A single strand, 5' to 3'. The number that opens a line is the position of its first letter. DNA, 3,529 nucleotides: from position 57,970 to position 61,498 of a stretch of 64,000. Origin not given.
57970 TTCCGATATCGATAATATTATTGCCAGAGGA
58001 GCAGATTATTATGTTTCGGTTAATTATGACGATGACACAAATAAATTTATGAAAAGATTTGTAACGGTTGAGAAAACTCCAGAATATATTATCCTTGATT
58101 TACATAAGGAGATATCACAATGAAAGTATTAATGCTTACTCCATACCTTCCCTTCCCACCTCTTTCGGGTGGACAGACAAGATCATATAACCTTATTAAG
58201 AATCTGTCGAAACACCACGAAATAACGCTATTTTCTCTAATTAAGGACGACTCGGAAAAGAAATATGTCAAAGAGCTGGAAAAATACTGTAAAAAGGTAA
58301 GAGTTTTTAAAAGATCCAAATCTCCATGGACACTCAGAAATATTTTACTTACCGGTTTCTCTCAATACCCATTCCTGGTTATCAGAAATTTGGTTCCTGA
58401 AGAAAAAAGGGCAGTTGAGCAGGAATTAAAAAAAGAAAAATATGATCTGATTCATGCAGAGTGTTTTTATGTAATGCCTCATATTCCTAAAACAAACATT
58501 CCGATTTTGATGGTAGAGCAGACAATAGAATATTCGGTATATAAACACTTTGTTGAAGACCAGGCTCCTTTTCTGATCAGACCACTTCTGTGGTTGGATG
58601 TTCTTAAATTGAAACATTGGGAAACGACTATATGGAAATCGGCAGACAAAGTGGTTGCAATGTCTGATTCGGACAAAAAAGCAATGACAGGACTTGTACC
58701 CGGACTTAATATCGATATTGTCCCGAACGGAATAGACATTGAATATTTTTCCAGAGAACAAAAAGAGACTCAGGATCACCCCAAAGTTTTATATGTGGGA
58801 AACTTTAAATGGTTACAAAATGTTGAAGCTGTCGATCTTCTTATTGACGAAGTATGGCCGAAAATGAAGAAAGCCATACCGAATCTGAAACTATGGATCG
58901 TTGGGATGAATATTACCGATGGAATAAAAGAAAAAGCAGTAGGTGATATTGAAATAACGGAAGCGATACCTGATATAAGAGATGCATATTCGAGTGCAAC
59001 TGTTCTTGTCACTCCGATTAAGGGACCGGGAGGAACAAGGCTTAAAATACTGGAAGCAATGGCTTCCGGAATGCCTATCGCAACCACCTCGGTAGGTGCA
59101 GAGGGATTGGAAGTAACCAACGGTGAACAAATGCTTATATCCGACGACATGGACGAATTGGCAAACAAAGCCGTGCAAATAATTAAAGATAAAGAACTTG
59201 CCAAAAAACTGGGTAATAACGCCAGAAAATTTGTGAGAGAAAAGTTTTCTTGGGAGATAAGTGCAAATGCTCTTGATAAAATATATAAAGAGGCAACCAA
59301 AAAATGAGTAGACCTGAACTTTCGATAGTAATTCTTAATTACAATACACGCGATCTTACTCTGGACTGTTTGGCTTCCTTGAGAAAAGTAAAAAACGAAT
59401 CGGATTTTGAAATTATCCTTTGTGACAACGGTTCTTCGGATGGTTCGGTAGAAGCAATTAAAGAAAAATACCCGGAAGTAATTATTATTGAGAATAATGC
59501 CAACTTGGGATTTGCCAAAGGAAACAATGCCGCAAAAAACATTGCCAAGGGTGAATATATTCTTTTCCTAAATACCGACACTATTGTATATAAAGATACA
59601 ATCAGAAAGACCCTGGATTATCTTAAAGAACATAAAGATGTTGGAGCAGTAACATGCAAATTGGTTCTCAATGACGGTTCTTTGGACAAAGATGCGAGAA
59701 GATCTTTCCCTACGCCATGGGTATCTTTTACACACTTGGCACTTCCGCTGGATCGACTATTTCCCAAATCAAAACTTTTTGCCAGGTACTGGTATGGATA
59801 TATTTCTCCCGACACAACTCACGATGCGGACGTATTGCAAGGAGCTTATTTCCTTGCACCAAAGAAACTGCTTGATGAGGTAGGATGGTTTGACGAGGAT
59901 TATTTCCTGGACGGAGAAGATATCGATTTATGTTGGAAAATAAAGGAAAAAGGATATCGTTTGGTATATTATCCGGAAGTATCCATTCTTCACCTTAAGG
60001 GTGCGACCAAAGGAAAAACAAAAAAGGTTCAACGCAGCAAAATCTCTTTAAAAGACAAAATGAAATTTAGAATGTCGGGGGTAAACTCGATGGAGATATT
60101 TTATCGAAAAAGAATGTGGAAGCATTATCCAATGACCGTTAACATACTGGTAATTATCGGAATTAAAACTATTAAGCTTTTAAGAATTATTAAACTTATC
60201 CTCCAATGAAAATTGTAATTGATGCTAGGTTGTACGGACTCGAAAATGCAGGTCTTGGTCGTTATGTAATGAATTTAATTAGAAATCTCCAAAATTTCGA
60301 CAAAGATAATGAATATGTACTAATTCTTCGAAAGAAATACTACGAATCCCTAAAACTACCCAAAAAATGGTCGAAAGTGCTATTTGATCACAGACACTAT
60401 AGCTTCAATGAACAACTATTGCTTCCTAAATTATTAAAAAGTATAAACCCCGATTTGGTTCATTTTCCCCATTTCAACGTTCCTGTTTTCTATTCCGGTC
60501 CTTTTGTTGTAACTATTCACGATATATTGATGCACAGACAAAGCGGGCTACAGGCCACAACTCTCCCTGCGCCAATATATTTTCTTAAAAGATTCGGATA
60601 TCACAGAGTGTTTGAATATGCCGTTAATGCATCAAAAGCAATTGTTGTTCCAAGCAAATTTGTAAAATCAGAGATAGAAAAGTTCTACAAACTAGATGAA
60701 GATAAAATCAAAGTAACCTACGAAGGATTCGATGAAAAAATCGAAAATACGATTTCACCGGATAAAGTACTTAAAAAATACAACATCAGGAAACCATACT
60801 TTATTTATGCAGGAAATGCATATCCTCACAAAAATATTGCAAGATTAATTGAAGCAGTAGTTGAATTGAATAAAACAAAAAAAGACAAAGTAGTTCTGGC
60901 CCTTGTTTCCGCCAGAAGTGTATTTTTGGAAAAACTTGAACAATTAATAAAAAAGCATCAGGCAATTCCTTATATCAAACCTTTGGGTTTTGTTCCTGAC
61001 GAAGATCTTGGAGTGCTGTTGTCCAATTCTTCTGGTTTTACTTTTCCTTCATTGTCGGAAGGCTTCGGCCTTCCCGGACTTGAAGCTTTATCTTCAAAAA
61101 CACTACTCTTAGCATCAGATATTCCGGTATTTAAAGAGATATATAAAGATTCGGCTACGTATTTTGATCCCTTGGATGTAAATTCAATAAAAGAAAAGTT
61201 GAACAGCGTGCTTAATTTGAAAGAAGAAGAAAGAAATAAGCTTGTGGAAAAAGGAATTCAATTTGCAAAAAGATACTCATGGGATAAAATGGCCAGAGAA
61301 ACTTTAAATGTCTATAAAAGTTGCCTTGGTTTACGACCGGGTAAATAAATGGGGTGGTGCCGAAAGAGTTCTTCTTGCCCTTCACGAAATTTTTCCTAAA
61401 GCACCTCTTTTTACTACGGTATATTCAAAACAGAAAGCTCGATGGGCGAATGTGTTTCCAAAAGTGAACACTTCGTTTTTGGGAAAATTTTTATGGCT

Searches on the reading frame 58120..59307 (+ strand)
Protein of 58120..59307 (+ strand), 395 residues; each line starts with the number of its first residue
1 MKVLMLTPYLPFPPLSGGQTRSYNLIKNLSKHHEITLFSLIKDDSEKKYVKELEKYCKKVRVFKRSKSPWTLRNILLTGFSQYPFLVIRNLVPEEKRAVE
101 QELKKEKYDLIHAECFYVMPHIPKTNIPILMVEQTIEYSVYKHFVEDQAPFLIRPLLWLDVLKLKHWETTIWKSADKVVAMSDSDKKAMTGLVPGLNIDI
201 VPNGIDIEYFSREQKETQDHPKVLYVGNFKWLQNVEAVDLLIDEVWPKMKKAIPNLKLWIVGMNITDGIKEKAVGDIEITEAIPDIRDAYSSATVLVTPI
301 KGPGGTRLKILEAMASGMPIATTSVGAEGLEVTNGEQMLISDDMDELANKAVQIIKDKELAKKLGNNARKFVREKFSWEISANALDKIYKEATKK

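Call 20: search_protein_families(library=pfam, proteins=[window:58120-59307:+], max_evalue=0.1)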
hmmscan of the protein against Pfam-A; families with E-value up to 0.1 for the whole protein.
window:58120-59307:+ (395 aa): 5 families
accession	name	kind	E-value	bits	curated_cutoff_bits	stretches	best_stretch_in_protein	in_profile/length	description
PF13692.12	Glyco_trans_1_4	-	5.9e-24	85.4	27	1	221-357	2-142/142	Glycosyl transferases group 1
PF00534.26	Glycos_transf_1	-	5.1e-15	55.9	26.4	1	211-370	6-171/172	Glycosyl transferases group 1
PF13439.12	Glyco_transf_4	-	4.1e-12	46.9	28.5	1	16-208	2-169/170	Glycosyltransferase Family 4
PF13524.12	Glyco_trans_1_2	-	9e-07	29.4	25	1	277-381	29-138/144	Glycosyl transferase-like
PF13579.12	Glyco_trans_4_4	-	0.081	13.7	29.7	0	17-204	2-158/158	Glycosyl transferase 4-like domain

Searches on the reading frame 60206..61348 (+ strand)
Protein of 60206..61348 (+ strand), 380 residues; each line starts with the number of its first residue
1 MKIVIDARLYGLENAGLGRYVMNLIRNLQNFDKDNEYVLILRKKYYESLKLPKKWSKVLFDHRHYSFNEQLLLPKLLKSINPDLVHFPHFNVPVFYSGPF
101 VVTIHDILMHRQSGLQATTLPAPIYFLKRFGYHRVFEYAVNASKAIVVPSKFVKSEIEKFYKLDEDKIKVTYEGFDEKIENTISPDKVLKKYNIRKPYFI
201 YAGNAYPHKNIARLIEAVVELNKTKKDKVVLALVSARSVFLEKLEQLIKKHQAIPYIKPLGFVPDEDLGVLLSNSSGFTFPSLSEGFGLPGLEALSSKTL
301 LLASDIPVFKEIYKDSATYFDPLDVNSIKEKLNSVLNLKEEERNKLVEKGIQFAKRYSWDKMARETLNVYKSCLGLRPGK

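Call 20: search_protein_families(library=pfam, proteins=[window:60206-61348:+], max_evalue=0.1)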
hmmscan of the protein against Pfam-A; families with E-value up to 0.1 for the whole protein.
window:60206-61348:+ (380 aa): 6 families
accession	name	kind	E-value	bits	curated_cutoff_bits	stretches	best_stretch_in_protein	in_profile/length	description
PF00534.26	Glycos_transf_1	-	5e-25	88.5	26.4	1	195-352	14-171/172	Glycosyl transferases group 1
PF13692.12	Glyco_trans_1_4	-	2.2e-15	57.6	27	1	197-336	2-140/142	Glycosyl transferases group 1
PF13439.12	Glyco_transf_4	-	2.9e-14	53.9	28.5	1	16-176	3-167/170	Glycosyltransferase Family 4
PF20706.3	GT4-conflict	-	6.9e-06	25.7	26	1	197-302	198-309/385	Family 4 Glycosyltransferase in conflict systems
PF13524.12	Glyco_trans_1_2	-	0.00028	21.3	25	1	290-367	66-143/144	Glycosyl transferase-like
PF14338.12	Mrr_N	-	0.082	13.5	29.5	0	325-359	20-56/87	Mrr N-terminal domain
